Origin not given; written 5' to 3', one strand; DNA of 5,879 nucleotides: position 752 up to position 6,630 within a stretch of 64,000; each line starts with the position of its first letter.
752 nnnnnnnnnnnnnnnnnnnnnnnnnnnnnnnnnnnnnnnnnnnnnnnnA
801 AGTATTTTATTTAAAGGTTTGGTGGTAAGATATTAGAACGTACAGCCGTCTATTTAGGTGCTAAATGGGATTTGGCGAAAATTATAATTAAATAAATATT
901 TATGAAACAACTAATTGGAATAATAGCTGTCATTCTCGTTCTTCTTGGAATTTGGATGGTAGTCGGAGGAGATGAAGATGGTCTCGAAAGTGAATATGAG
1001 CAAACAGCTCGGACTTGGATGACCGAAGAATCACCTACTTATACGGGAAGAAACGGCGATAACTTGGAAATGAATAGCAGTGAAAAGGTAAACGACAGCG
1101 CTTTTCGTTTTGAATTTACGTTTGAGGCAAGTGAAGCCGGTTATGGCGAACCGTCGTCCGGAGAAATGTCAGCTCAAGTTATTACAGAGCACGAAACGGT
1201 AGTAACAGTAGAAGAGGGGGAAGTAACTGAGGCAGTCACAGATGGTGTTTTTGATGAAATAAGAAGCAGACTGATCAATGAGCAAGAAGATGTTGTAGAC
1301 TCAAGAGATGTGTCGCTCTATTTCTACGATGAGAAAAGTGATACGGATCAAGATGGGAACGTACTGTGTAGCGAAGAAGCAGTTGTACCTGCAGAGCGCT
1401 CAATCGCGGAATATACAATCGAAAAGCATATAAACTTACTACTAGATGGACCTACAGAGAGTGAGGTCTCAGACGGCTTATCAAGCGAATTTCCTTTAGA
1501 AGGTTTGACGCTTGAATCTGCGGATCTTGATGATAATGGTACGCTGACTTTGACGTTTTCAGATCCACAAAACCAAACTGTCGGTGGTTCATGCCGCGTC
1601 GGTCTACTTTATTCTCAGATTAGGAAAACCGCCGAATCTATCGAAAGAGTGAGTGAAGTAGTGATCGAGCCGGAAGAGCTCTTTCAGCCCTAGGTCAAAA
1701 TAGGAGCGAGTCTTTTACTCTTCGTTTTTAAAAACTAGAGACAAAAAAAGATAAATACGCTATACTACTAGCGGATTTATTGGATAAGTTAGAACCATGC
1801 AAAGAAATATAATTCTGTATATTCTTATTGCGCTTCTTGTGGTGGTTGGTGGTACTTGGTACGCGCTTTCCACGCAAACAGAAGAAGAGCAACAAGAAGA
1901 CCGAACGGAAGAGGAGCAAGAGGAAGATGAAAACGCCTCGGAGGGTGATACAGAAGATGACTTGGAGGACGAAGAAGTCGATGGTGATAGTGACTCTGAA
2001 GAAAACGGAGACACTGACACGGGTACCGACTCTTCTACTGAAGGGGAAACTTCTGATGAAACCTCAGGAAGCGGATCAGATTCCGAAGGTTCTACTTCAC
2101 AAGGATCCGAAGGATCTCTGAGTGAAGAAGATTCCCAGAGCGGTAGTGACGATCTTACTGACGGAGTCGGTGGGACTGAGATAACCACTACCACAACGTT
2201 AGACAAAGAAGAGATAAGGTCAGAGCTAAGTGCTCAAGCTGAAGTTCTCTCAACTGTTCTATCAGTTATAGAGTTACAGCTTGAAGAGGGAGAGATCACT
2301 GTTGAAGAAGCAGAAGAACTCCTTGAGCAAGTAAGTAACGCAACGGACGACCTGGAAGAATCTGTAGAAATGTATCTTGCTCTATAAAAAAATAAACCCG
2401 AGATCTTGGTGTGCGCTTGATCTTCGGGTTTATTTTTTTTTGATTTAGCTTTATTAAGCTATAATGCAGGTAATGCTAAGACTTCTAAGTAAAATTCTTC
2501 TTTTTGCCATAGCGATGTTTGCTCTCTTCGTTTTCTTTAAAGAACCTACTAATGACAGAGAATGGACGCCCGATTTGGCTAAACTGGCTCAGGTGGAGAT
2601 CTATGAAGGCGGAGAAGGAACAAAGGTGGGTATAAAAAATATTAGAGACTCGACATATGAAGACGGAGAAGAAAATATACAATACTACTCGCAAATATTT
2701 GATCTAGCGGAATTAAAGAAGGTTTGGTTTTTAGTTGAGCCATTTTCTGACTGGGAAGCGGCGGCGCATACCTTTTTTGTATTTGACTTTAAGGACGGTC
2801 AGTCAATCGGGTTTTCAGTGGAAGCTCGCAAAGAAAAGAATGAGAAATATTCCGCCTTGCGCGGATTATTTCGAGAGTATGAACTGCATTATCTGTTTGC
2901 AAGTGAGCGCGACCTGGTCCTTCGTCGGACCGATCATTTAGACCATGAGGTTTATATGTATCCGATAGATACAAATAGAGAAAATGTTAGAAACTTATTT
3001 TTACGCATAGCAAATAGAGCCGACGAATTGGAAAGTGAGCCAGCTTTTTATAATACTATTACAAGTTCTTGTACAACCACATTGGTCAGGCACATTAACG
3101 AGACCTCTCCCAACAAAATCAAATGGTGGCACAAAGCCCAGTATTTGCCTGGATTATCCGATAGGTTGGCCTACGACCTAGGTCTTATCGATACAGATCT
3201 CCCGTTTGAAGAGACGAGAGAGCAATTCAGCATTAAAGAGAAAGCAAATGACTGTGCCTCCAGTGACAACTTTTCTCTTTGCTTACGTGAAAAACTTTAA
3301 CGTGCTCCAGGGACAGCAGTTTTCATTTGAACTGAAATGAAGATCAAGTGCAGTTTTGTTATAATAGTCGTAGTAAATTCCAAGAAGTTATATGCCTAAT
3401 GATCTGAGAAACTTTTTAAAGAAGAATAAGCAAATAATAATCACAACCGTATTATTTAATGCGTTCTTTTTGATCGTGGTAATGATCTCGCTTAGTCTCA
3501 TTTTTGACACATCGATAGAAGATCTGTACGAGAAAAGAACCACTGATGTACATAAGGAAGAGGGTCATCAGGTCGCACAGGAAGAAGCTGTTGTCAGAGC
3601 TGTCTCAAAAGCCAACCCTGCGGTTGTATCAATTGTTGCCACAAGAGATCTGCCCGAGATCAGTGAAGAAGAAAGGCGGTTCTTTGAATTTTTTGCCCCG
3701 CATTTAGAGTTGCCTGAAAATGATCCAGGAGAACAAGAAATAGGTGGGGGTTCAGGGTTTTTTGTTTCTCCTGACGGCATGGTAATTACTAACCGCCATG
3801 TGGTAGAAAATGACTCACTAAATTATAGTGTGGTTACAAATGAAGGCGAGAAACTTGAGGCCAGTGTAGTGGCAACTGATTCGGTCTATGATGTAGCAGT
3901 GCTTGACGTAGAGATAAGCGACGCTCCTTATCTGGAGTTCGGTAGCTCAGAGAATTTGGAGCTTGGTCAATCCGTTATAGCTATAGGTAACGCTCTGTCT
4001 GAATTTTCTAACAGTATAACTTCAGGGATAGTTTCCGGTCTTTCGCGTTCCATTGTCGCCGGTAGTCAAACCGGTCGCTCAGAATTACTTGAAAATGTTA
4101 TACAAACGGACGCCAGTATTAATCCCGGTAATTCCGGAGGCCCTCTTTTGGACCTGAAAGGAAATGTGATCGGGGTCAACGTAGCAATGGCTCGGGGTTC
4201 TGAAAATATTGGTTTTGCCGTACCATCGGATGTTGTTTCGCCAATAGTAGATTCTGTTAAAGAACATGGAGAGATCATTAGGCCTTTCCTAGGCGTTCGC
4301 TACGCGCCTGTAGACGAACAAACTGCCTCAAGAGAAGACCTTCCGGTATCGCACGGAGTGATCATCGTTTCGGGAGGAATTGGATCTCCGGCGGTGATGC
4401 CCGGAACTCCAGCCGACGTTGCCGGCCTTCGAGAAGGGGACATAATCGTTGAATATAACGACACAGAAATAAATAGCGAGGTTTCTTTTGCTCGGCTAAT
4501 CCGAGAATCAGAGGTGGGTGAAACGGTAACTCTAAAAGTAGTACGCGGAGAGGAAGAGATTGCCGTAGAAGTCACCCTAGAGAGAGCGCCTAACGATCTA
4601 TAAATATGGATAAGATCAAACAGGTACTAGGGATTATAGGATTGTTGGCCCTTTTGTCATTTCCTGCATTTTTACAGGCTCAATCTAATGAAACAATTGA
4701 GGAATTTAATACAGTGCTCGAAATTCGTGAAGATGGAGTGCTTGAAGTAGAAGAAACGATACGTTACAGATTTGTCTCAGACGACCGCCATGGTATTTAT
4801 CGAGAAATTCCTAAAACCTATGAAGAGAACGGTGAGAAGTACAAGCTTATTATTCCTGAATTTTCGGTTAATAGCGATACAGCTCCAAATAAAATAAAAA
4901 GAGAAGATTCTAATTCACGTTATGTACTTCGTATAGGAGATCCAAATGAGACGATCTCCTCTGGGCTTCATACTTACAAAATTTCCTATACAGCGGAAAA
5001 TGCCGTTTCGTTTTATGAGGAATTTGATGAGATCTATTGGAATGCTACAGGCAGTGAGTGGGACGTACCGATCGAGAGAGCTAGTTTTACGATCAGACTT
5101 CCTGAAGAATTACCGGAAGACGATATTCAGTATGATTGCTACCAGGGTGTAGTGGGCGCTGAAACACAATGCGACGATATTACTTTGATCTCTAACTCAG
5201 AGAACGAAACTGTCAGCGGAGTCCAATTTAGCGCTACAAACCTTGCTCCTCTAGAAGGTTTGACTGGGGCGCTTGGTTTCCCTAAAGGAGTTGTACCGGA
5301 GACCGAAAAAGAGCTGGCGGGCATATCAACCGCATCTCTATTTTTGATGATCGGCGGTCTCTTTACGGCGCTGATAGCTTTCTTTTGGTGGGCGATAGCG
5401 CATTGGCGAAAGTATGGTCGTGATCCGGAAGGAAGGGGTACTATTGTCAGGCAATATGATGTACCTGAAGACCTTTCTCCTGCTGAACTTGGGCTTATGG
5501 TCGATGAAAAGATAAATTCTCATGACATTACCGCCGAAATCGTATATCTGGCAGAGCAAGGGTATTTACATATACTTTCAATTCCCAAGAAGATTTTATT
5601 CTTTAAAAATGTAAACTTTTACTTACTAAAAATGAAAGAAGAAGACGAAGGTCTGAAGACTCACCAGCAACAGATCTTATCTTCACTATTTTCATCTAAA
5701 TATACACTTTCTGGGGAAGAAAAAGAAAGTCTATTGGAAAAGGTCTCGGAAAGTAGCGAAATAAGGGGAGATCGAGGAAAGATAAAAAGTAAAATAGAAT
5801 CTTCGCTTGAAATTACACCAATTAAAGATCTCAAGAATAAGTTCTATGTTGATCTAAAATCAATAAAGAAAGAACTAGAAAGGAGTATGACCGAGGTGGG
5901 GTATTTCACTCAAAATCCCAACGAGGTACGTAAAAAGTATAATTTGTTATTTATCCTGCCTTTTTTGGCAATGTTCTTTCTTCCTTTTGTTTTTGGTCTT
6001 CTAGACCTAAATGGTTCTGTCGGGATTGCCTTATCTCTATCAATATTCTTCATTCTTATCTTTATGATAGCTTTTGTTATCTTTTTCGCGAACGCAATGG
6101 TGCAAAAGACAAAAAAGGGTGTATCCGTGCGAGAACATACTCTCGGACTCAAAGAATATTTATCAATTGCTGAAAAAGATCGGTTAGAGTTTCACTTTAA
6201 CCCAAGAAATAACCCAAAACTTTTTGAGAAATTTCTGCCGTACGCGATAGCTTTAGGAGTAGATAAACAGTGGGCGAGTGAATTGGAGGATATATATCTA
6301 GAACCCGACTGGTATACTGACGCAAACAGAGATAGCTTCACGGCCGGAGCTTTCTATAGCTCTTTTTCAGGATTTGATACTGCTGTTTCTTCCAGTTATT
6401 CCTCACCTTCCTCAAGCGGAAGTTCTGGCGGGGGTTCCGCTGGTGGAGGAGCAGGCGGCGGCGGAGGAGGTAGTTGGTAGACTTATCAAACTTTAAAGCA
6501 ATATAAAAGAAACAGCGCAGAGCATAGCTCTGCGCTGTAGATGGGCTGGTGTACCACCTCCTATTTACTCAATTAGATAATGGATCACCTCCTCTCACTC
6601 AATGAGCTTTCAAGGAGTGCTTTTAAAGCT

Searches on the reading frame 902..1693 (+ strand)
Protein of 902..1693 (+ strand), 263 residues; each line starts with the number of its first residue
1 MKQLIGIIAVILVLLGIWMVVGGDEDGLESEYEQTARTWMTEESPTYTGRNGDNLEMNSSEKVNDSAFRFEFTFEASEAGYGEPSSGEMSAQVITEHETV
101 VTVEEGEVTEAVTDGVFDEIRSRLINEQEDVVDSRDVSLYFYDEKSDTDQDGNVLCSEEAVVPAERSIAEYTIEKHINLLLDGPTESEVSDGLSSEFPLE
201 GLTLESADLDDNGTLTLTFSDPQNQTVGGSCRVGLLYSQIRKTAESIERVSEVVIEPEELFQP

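Call 90: search_protein_families(library=pfam, proteins=[window:902-1693:+], max_evalue=0.00001)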
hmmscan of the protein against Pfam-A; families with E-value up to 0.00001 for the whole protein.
window:902-1693:+ (263 aa): 1 family
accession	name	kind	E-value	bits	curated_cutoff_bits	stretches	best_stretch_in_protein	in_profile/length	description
PF10646.14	Germane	-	1.4e-08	35.8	23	1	139-256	2-110/117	Sporulation and spore germination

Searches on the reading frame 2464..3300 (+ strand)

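Call 90: search_protein_families(library=pfam, proteins=[window:2464-3300:+], max_evalue=0.00001)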
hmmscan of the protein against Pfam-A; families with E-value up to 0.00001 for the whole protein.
window:2464-3300:+ (278 aa): 1 family
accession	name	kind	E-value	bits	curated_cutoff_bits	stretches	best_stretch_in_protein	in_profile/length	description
PF13387.12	Lnb_N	-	3.3e-34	118.4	22.2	1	76-217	6-154/175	Lnb N-terminal periplasmic domain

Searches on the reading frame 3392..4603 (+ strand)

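Call 90: search_protein_families(library=pfam, proteins=[window:3392-4603:+], max_evalue=0.00001)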
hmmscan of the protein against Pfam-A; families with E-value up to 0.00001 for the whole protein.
window:3392-4603:+ (403 aa): 5 families
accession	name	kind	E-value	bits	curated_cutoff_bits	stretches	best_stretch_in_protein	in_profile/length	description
PF13365.12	Trypsin_2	-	8.2e-34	117.8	27.6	1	120-262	1-144/144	Trypsin-like peptidase domain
PF00089.32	Trypsin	-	1.6e-15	58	20.6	1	121-283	28-217/220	Trypsin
PF13180.12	PDZ_2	-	9.3e-14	51.9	27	1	298-396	1-80/80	PDZ domain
PF17820.7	PDZ_6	-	9.1e-13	48.2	27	1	334-385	4-54/54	PDZ domain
PF10459.15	Peptidase_S46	-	2.5e-06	26.9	22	0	118-140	47-69/698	Peptidase S46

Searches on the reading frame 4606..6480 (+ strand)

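Call 90: search_protein_families(library=pfam, proteins=[window:4606-6480:+], max_evalue=0.00001)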
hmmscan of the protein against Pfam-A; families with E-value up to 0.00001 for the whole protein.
window:4606-6480:+ (624 aa): 2 families
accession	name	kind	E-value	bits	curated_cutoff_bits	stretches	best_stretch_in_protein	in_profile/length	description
PF20990.2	DUF2207_C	-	2e-42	146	33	1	283-560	3-247/247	Predicted membrane protein (DUF2207) C-terminal domain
PF09972.14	DUF2207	-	8.1e-35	121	24.4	1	30-225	1-172/172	Predicted membrane protein (DUF2207) N-terminal domain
